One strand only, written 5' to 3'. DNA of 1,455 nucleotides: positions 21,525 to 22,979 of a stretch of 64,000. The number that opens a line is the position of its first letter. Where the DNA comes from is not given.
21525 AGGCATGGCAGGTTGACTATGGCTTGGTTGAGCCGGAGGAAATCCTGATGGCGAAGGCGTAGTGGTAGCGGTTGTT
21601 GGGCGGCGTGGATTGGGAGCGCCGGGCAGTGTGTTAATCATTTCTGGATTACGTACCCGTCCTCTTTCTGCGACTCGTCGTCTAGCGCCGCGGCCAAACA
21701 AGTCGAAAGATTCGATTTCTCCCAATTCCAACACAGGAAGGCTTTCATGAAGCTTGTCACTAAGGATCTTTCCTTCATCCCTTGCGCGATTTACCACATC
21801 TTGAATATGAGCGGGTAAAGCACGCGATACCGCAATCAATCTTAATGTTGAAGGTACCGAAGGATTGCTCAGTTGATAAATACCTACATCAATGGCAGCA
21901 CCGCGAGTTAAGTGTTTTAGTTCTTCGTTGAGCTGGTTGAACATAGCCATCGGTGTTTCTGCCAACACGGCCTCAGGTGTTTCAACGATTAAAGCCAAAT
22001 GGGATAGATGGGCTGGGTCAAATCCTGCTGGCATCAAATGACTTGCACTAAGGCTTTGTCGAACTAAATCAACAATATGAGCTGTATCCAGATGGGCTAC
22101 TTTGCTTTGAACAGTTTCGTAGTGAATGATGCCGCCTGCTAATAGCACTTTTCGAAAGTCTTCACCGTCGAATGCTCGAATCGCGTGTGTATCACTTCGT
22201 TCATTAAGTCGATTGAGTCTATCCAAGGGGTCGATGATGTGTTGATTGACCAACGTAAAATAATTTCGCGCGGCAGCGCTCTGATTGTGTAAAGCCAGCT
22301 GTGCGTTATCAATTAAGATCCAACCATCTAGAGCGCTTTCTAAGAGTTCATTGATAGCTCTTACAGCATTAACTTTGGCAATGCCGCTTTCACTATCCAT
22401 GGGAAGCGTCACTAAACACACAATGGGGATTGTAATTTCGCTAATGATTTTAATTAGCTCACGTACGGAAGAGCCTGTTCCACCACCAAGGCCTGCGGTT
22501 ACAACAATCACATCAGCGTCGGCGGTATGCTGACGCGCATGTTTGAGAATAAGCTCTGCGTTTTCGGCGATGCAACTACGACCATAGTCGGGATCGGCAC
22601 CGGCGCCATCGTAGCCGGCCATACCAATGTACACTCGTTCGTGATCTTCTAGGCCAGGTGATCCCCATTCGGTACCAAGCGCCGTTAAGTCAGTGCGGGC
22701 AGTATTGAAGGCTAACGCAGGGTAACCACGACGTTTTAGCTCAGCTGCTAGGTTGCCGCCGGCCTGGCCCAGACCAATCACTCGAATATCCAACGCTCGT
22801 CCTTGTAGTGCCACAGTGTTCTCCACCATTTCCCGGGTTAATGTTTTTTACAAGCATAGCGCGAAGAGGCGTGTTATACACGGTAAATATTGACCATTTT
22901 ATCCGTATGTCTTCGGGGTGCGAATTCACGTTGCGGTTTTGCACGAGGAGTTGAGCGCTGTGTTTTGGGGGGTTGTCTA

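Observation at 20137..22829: Non-canonical tubulin/FtsZ-like GTPase translationally coupled to a Rieske oxygenase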

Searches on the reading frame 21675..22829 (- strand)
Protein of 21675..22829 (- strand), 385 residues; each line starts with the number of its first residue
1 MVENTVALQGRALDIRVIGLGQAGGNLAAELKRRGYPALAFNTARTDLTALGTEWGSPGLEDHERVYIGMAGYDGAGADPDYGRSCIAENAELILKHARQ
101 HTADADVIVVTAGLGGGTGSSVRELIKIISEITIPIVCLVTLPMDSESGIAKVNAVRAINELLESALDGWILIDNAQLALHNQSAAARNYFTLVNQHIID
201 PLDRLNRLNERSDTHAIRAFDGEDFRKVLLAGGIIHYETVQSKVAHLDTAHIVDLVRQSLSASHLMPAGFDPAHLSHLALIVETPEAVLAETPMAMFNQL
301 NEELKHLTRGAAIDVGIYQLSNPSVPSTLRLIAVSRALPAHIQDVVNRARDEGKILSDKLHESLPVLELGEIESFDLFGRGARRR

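Call 36: search_dna_similar(query=window:21732-22829:-, collection=plasmids, mode=protein, max_evalue=0.001, max_rows=25)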
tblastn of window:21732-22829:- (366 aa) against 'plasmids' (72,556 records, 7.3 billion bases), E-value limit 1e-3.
Records with a match: 23; places in all: 23; records where one place covers at least 80% of the query: 0.
Best place of each record, by identity: <60% 23.
By first word of the organism name: Bacillus 10; Cytobacillus 5; Paenibacillus 3; Brevibacillus 2; Haloarcula 2; Planococcus 1.
By predicted mobility (MOB-suite, as given by PLSDB): non-mobilizable 22; mobilizable 1.
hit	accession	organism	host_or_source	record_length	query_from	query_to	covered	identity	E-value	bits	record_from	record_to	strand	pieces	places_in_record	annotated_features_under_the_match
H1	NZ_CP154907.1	Bacillus pumilus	-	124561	10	271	72%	25.2%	2e-6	57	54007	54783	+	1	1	tubulin-like doman-containing protein | hypothetical protein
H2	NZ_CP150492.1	Brevibacillus borstelensis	single cell,soil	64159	36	271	64%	23.3%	6e-4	50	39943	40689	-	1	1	tubulin-like doman-containing protein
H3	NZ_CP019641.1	Planococcus lenghuensis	whole organism,crude oil-contamination ...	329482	89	298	57%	25.9%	4e-4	50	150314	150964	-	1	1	plasmid replication protein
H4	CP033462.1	Brevibacillus laterosporus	cabbage,whole organism,cabbage seeds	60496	36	237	55%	24.3%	8e-4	49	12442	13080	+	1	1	cell division GTPase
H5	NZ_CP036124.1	Bacillus mycoides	cell culture,soil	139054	93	258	45%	29.4%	8e-4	49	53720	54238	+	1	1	repX: plasmid replication protein RepX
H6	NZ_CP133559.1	Bacillus wiedmannii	Thaumetopoea processionea,liquid culture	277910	93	258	45%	29.4%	8e-4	49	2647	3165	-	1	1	repX: plasmid replication protein RepX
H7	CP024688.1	Bacillus wiedmannii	cell culture,soil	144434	93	258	45%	29.4%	8e-4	49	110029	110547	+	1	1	plasmid replication protein RepX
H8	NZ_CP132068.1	Bacillus mycoides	whole organism,soil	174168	93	258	45%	29.4%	8e-4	49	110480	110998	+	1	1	repX: plasmid replication protein RepX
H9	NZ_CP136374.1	Bacillus mycoides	whole organism,soil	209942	93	258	45%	29.4%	8e-4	49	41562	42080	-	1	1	repX: plasmid replication protein RepX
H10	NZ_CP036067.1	Bacillus mycoides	cell culture,soil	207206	93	258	45%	29.4%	9e-4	49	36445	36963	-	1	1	repX: plasmid replication protein RepX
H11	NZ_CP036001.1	Bacillus mycoides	cell culture,soil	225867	93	258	45%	29.4%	9e-4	49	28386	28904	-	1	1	repX: plasmid replication protein RepX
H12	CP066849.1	Bacillus mycoides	single cell,soil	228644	93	258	45%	29.4%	9e-4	49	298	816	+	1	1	repX: plasmid replication protein RepX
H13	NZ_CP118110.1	Paenibacillus urinalis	Homo sapiens,blood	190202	11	178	46%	28.3%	5e-4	50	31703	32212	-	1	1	hypothetical protein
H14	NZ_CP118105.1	Paenibacillus urinalis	Homo sapiens,blood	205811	11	178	46%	28.3%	5e-4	50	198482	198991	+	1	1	hypothetical protein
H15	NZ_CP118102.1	Paenibacillus urinalis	Homo sapiens,blood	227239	11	178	46%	28.3%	5e-4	50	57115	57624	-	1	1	hypothetical protein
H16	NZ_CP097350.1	Cytobacillus pseudoceanisediminis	cell culture,hot underground spring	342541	17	190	48%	26.9%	3e-6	57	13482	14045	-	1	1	hypothetical protein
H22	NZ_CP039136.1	Haloarcula marismortui ATCC 43049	Cell culture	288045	102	175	20%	41.0%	4e-4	50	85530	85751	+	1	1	tubulin/FtsZ family protein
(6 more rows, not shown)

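Call 37: search_dna_similar(query=window:21732-22829:-, collection=phages, mode=protein, max_evalue=0.001, max_rows=15)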
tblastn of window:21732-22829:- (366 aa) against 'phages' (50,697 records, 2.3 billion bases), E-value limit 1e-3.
No match.

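Call 40: get_annotated_region(hit=H5, flank=2500)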
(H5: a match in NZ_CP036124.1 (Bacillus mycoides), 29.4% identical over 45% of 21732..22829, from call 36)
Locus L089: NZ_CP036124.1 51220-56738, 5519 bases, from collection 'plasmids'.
description: Bacillus mycoides strain JAS635 plasmid p139
organism: Bacillus mycoides (NCBI taxid 1405)
taxonomy: Bacteria; Bacillota; Bacilli; Bacillales; Bacillaceae; Bacillus; Bacillus mycoides
host: -; source: cell culture,soil; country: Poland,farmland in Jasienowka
typing (MOB-suite, as given by PLSDB): non-mobilizable; replicon rep_cluster_125; mating-pair formation MPF_T
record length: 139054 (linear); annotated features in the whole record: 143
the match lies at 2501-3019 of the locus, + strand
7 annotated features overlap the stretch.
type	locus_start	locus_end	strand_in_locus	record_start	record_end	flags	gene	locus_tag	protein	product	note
CDS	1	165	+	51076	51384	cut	-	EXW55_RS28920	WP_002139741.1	hypothetical protein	-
CDS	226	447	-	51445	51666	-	-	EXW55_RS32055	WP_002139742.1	hypothetical protein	-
CDS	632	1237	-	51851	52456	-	-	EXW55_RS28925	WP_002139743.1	MerR family transcriptional regulator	GO:0006355 - regulation of DNA-templated transcription [Evidence IEA]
CDS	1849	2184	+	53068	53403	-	-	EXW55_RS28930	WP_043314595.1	hypothetical protein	-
CDS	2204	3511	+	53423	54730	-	repX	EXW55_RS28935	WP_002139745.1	plasmid replication protein RepX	-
CDS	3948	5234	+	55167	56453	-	-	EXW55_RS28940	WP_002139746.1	replication-relaxation family protein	-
CDS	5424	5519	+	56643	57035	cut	-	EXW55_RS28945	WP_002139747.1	hypothetical protein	-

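Call 41: get_annotated_region(hit=H1, flank=2500)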
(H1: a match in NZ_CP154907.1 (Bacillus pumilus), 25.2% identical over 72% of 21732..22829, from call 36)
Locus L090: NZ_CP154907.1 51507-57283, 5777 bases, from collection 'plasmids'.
description: Bacillus pumilus strain FUA2116 plasmid unnamed, complete sequence
organism: Bacillus pumilus (NCBI taxid 1408)
taxonomy: Bacteria; Bacillota; Bacilli; Bacillales; Bacillaceae; Bacillus; Bacillus pumilus
host: -; source: -; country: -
typing (MOB-suite, as given by PLSDB): non-mobilizable
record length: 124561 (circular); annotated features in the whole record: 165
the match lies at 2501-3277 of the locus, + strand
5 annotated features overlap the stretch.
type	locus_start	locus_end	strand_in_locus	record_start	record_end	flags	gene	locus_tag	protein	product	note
CDS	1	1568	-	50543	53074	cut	-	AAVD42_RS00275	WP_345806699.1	hypothetical protein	-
CDS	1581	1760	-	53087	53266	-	-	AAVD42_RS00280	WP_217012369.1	hypothetical protein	-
CDS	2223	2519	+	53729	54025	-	-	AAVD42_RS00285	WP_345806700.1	hypothetical protein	-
CDS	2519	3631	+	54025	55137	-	-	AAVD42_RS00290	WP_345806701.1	tubulin-like doman-containing protein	-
CDS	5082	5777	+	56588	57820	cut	-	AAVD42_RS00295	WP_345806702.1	hypothetical protein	-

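Call 43: get_annotated_region(hit=H22, flank=1500)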
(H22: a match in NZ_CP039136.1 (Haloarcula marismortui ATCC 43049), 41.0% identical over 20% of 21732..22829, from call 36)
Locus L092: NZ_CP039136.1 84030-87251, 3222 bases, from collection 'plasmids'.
description: Haloarcula marismortui ATCC 43049 plasmid pHMA288, complete sequence
organism: Haloarcula marismortui ATCC 43049 (NCBI taxid 272569)
taxonomy: Archaea; Euryarchaeota; Halobacteria; Halobacteriales; Haloarculaceae; Haloarcula; Haloarcula marismortui; Haloarcula marismortui ATCC 43049
host: -; source: Cell culture; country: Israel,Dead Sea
typing (MOB-suite, as given by PLSDB): non-mobilizable
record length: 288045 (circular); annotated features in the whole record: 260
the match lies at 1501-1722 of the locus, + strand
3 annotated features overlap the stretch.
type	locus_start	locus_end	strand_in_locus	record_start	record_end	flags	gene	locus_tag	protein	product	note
CDS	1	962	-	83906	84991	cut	-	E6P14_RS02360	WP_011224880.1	FAD binding domain-containing protein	-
CDS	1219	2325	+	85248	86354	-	-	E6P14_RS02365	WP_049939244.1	tubulin/FtsZ family protein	-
CDS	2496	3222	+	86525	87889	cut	-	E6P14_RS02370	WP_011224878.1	bifunctional metallophosphatase/5'-nucleotidase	GO:0009166 - nucleotide catabolic process [Evidence IEA]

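Call 44: get_annotated_region(hit=H16, flank=2000)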
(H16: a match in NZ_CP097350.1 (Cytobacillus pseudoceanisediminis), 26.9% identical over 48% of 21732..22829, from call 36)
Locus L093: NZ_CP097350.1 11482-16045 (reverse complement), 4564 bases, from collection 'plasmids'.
description: Cytobacillus pseudoceanisediminis strain BNO1 plasmid unnamed, complete sequence
organism: Cytobacillus pseudoceanisediminis (NCBI taxid 3051614)
taxonomy: Bacteria; Bacillota; Bacilli; Bacillales; Bacillaceae; Cytobacillus; Cytobacillus pseudoceanisediminis
host: -; source: cell culture,hot underground spring; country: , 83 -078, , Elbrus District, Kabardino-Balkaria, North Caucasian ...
typing (MOB-suite, as given by PLSDB): non-mobilizable
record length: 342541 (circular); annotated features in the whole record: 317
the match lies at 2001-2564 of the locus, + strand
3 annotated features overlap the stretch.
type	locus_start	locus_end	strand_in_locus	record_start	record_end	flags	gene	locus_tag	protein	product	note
CDS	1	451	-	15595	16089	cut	-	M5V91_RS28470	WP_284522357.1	hypothetical protein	-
CDS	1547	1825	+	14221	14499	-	-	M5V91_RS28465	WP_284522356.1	hypothetical protein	-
CDS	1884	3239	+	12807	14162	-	-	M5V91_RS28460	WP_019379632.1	hypothetical protein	-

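Call 45: get_annotated_region(hit=H2, flank=2000)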
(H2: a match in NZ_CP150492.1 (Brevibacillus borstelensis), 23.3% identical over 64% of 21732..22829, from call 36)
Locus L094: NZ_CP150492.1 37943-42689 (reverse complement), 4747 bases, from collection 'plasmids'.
description: Brevibacillus borstelensis strain S8 plasmid unnamed1, complete sequence
organism: Brevibacillus borstelensis (NCBI taxid 45462)
taxonomy: Bacteria; Bacillota; Bacilli; Bacillales; Paenibacillaceae; Brevibacillus; Brevibacillus borstelensis
host: -; source: single cell,soil; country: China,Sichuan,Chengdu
typing (MOB-suite, as given by PLSDB): non-mobilizable
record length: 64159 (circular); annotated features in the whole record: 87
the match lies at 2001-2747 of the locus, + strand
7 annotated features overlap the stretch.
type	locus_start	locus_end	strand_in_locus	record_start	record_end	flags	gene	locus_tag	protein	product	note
CDS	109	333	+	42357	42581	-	-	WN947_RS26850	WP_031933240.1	hypothetical protein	-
CDS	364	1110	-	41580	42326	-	-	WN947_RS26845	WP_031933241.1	hypothetical protein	-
CDS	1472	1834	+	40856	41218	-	-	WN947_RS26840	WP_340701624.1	hypothetical protein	-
CDS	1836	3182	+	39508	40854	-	-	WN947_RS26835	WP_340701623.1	tubulin-like doman-containing protein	-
CDS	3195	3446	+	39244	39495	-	-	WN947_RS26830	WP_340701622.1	hypothetical protein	-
CDS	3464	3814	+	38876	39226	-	-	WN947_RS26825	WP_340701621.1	hypothetical protein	-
CDS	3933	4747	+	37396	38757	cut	-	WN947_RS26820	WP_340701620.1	ATP-binding protein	-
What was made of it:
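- On TubZ (type III partition, TubZRC): Plasmid references all carry a 90-120 aa upstream gene (calls 40, 41, 44, 45).
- All four plasmid references have such a gene (calls 40, 41, 44, 45).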

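Call 48: search_protein_representatives(protein=window:21675-22829:-)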
Query: 385 residues. Proteins with E-value up to 0.001 (for the whole library): 4265; up to 1e-10: 360; up to 1e-30: 85. The best 150 are listed.
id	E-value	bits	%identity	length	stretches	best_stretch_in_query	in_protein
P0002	2.5e-205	698.2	82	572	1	7-385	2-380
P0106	3.8e-113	394.9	50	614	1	7-379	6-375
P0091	8.7e-112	390.5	52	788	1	9-382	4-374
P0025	1.9e-110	386.0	49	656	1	9-385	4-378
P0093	1.1e-109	383.5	52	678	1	14-383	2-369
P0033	9.4e-109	380.5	49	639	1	10-383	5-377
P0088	4.8e-108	378.2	48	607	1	6-381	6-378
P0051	1.2e-107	376.9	49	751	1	6-383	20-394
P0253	7.0e-107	374.3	50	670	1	10-380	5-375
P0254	1.3e-106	373.4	48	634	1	18-384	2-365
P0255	2.0e-103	363.0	47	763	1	9-381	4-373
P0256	2.1e-100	353.0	45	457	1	8-383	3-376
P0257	2.2e-98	346.4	47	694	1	12-378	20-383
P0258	1.1e-97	344.0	45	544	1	10-383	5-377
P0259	1.3e-97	343.9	48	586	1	10-378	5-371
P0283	1.9e-67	244.6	38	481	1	11-379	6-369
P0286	1.0e-61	225.7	35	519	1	11-376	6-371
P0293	2.8e-50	188.1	32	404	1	11-381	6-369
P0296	9.9e-47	176.4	32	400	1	12-369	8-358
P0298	1.5e-44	169.2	33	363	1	15-370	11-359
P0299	2.0e-44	168.8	31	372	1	16-378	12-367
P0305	1.0e-42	163.2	30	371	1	12-373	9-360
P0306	1.6e-42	162.6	31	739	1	11-379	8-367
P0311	4.0e-39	151.4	30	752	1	10-379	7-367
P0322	2.9e-34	135.4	30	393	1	14-360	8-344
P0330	1.4e-29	120.1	32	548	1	16-321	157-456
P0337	8.6e-27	110.8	25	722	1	11-355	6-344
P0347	1.3e-24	103.7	28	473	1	9-324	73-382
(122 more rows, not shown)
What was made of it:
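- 85 representatives at 50% clustering with E<=1e-30 (call 48).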

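Call 49: search_protein_families(library=pfam, proteins=[P0296, P0298, P0299, P0305, P0306, P0311, P0322, P0330, P0337, P0347], max_evalue=0.001)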
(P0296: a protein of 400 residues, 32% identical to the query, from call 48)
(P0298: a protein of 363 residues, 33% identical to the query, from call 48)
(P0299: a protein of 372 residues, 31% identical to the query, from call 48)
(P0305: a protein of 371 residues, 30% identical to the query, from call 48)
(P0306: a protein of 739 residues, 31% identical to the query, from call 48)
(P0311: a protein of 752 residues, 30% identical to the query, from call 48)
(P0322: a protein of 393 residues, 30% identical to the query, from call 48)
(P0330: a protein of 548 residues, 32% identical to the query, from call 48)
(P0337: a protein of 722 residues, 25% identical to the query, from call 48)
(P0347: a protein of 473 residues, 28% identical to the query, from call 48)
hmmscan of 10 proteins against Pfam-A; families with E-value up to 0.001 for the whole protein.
P0296 (400 aa): 2 families
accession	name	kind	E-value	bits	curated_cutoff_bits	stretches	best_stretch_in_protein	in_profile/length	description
PF00091.31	Tubulin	-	2e-15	58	33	1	13-170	4-188/190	Tubulin/FtsZ family, GTPase domain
PF22453.1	TubZ-like_C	-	5.4e-06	26.9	26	1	207-334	12-143/144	Tubulin/FtsZ-like protein TubZ-like, C-terminal domain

P0298 (363 aa): 1 family
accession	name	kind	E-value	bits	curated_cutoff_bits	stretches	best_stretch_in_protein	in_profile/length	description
PF00091.31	Tubulin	-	1.5e-13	51.8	33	1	13-168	4-186/190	Tubulin/FtsZ family, GTPase domain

P0299 (372 aa): 1 family
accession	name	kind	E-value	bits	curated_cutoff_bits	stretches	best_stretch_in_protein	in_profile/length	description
PF00091.31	Tubulin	-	1.4e-11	45.4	33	1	48-168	64-186/190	Tubulin/FtsZ family, GTPase domain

P0305 (371 aa): 1 family
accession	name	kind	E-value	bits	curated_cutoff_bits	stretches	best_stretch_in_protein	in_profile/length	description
PF00091.31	Tubulin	-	1.5e-16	61.7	33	1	14-170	4-187/190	Tubulin/FtsZ family, GTPase domain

P0306 (739 aa): 2 families
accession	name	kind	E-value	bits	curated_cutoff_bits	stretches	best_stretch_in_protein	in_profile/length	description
PF24125.1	Cds6_C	-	1.5e-11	45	27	1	629-731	2-110/111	Cds6 C-terminal NTF2-like domain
PF00091.31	Tubulin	-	3.9e-07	31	33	1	13-169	3-186/190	Tubulin/FtsZ family, GTPase domain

P0311 (752 aa): 2 families
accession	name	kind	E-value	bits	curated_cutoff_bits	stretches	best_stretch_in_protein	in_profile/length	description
PF24125.1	Cds6_C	-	2.3e-16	60.5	27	1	645-747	2-110/111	Cds6 C-terminal NTF2-like domain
PF00091.31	Tubulin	-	7.3e-09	36.6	33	1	12-169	2-186/190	Tubulin/FtsZ family, GTPase domain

P0322 (393 aa): 1 family
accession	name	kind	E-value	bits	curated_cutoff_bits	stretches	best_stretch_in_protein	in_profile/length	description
PF00091.31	Tubulin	-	4.8e-08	33.9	33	1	32-166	47-186/190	Tubulin/FtsZ family, GTPase domain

P0330 (548 aa): 3 families
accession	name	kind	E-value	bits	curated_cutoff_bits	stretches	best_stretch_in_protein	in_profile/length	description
PF00091.31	Tubulin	-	1.8e-13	51.6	33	1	158-317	4-185/190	Tubulin/FtsZ family, GTPase domain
PF22453.1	TubZ-like_C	-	3e-07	30.9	26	1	344-481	2-137/144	Tubulin/FtsZ-like protein TubZ-like, C-terminal domain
PF13809.12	Tubulin_2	-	6.5e-07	29.3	27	1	222-303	134-238/356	Tubulin like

P0337 (722 aa): 5 families
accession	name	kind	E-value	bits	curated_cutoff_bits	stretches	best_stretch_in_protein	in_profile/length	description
PF13614.12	AAA_31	-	1e-10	42.3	27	1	458-614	2-166/177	AAA domain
PF01656.29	CbiA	-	4.7e-10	39.9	25.4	1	460-674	1-124/125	CobQ/CobB/MinD/ParA nucleotide binding domain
PF10609.15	ParA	-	7.6e-10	39.1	27.1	1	458-695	4-245/246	NUBPL iron-transfer P-loop NTPase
PF00091.31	Tubulin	-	3.4e-09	37.7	33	1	12-165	4-184/190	Tubulin/FtsZ family, GTPase domain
PF03807.23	F420_oxidored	-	0.00082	20.4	21.6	0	9-42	1-35/94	NADP oxidoreductase coenzyme F420-dependent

P0347 (473 aa): 1 family
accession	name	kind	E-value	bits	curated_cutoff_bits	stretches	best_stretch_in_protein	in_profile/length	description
PF00091.31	Tubulin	-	2.4e-13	51.2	33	1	81-241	4-186/190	Tubulin/FtsZ family, GTPase domain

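Call 61: list_cluster_members(proteins=[P0283, P0286, P0293, P0296, P0298, P0305, P0306, P0311, P0330, P0337])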
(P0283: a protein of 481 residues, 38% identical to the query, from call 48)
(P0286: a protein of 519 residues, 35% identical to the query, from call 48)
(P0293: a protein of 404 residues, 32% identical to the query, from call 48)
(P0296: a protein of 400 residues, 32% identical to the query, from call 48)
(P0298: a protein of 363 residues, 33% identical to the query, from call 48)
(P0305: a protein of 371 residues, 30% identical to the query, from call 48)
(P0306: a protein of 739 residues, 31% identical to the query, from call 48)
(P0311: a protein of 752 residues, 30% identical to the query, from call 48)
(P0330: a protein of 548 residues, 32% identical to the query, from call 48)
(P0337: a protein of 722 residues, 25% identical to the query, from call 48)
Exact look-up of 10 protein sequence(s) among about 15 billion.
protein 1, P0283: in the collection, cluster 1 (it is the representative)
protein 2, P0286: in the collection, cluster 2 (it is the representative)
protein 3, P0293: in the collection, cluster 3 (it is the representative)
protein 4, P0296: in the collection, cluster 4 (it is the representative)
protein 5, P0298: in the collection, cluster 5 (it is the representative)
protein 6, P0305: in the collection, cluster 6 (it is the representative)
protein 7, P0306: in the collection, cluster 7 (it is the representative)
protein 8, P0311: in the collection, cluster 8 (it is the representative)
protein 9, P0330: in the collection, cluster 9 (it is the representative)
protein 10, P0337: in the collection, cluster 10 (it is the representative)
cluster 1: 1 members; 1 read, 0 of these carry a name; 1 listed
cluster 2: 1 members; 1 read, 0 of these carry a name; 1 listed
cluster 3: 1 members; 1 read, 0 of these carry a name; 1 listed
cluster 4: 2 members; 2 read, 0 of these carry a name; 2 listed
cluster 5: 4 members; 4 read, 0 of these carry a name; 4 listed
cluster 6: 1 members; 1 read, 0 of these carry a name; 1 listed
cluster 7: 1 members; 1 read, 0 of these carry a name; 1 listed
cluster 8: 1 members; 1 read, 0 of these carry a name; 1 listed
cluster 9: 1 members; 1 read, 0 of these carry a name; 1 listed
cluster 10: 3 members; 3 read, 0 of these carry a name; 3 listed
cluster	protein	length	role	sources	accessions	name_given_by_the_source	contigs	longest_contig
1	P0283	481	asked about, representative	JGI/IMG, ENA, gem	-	-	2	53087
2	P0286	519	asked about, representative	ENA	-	-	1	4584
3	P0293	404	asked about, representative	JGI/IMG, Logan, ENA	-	-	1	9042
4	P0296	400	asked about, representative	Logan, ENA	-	-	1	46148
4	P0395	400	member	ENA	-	-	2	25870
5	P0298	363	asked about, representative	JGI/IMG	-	-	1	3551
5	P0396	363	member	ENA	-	-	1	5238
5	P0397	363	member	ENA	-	-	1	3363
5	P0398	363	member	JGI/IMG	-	-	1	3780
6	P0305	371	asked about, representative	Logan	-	-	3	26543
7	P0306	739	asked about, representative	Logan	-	-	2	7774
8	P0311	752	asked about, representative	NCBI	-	-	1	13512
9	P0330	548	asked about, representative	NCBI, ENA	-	-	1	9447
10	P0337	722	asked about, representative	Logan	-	-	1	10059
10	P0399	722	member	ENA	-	-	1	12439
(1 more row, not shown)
